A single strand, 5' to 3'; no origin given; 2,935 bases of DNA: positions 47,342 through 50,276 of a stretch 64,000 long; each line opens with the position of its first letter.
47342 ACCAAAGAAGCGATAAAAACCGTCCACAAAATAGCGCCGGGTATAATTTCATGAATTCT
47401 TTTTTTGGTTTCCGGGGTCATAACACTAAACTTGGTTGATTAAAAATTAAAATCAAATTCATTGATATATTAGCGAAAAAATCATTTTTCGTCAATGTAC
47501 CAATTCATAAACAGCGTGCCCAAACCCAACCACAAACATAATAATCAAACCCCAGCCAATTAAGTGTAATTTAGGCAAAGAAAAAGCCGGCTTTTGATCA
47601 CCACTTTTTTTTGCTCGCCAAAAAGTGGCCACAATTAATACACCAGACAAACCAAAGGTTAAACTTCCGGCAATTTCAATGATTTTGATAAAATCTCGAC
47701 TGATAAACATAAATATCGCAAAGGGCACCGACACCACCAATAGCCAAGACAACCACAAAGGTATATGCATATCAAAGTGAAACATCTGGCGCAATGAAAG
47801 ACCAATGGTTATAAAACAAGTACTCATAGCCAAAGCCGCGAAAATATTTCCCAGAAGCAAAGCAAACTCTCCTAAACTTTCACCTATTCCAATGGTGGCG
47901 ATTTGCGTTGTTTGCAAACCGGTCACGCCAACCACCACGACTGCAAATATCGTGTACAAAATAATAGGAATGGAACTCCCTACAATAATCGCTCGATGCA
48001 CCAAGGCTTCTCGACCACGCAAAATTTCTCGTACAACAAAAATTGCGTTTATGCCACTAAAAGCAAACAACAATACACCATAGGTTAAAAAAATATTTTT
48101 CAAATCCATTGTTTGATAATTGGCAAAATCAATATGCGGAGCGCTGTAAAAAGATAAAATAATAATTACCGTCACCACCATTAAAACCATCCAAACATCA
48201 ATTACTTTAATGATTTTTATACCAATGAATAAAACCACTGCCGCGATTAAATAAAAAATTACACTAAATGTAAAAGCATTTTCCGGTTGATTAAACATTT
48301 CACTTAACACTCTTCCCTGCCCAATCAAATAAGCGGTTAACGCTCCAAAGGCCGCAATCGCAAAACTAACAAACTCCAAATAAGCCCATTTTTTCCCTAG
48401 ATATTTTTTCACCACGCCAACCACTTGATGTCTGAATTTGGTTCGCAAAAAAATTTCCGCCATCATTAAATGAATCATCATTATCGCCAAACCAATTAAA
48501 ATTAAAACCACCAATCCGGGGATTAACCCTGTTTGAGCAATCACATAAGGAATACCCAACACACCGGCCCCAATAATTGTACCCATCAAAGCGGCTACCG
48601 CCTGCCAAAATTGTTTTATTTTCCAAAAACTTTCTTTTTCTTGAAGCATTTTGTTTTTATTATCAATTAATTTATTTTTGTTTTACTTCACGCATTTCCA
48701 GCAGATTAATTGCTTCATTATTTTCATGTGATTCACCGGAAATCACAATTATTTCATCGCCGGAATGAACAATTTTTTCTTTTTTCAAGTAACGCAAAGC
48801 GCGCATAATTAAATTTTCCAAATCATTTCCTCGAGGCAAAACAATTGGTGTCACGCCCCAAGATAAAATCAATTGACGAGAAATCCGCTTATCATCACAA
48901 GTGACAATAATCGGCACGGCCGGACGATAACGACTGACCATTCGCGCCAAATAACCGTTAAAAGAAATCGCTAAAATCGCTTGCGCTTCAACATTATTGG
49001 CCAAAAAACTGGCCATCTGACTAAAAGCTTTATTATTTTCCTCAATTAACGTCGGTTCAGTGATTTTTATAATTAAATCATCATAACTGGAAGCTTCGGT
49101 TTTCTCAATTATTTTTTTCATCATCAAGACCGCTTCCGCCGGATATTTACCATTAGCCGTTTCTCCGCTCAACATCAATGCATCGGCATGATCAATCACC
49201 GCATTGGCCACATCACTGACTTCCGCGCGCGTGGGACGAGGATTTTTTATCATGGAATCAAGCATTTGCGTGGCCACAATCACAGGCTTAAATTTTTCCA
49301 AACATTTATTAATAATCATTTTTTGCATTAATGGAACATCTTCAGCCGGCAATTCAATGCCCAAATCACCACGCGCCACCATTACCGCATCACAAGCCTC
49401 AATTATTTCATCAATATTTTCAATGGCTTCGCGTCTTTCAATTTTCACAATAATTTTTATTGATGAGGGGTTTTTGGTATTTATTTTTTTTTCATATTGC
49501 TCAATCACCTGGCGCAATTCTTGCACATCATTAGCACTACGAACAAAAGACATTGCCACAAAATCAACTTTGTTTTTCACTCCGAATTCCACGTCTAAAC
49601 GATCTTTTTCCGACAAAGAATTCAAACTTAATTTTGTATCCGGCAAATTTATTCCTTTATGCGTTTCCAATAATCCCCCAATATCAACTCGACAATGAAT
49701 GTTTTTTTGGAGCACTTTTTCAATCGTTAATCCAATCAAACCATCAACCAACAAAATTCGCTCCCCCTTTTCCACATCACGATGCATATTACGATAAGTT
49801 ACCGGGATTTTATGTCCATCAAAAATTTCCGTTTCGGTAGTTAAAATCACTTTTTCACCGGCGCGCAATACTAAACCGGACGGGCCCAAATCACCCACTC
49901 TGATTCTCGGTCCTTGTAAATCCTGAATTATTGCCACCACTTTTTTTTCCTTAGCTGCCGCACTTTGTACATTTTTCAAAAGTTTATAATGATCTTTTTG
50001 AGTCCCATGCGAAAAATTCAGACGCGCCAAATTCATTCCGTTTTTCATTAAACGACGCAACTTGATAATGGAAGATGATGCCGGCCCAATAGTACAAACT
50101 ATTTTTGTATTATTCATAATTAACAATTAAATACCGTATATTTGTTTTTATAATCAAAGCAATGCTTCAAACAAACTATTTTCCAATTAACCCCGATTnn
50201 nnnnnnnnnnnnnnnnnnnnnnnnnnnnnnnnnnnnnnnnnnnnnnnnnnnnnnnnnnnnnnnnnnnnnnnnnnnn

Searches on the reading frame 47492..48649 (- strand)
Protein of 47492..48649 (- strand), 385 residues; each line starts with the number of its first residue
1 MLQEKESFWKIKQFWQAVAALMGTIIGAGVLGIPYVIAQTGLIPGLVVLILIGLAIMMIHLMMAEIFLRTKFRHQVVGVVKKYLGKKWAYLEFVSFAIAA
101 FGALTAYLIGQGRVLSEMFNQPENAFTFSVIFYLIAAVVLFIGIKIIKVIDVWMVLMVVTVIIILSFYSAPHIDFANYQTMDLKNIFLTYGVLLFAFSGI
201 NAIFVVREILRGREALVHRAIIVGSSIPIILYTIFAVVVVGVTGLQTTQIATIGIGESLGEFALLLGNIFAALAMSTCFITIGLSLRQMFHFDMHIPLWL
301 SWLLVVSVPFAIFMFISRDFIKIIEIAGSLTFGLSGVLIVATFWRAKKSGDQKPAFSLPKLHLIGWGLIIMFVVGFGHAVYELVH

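Call 49: search_protein_families(library=pfam, proteins=[window:47492-48649:-], max_evalue=0.00001)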
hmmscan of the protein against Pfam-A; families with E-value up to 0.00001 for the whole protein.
window:47492-48649:- (385 aa): 3 families
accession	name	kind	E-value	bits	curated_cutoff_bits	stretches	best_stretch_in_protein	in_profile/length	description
PF03222.19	Trp_Tyr_perm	-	8.8e-29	101.2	22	1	11-376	2-385/393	Tryptophan/tyrosine permease family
PF01490.24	Aa_trans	-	3.5e-16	59.3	25.6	1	14-378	5-403/410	Transmembrane amino acid transporter protein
PF13520.12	AA_permease_2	-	9e-08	31.9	27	1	14-280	3-289/427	Amino acid permease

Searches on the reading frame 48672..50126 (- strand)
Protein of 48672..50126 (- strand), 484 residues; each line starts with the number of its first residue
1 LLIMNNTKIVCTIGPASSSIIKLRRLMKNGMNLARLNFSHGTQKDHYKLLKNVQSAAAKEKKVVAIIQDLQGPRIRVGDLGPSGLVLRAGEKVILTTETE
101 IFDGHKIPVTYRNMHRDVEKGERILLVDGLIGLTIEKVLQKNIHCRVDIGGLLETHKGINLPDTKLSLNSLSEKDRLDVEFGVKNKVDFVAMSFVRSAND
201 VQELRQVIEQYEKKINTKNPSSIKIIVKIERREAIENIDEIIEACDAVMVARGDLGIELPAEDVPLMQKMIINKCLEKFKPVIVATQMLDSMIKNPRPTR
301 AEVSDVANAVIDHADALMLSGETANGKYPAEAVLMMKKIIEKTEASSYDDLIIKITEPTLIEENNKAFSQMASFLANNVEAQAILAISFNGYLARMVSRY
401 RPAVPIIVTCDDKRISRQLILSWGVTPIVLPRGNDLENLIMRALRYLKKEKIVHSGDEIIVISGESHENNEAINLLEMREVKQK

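Call 49: search_protein_families(library=pfam, proteins=[window:48672-50126:-], max_evalue=0.00001)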
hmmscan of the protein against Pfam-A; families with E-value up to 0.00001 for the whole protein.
window:48672-50126:- (484 aa): 3 families
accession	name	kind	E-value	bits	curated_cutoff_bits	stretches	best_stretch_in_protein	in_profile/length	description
PF00224.27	PK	-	2.3e-121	405.4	30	1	5-333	2-328/328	Pyruvate kinase, barrel domain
PF02887.21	PK_C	-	1.8e-25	89.7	28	1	368-476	3-111/114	Pyruvate kinase, alpha/beta domain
PF03328.21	HpcH_HpaI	-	5.4e-07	29.5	25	1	178-261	77-160/221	HpcH/HpaI aldolase/citrate lyase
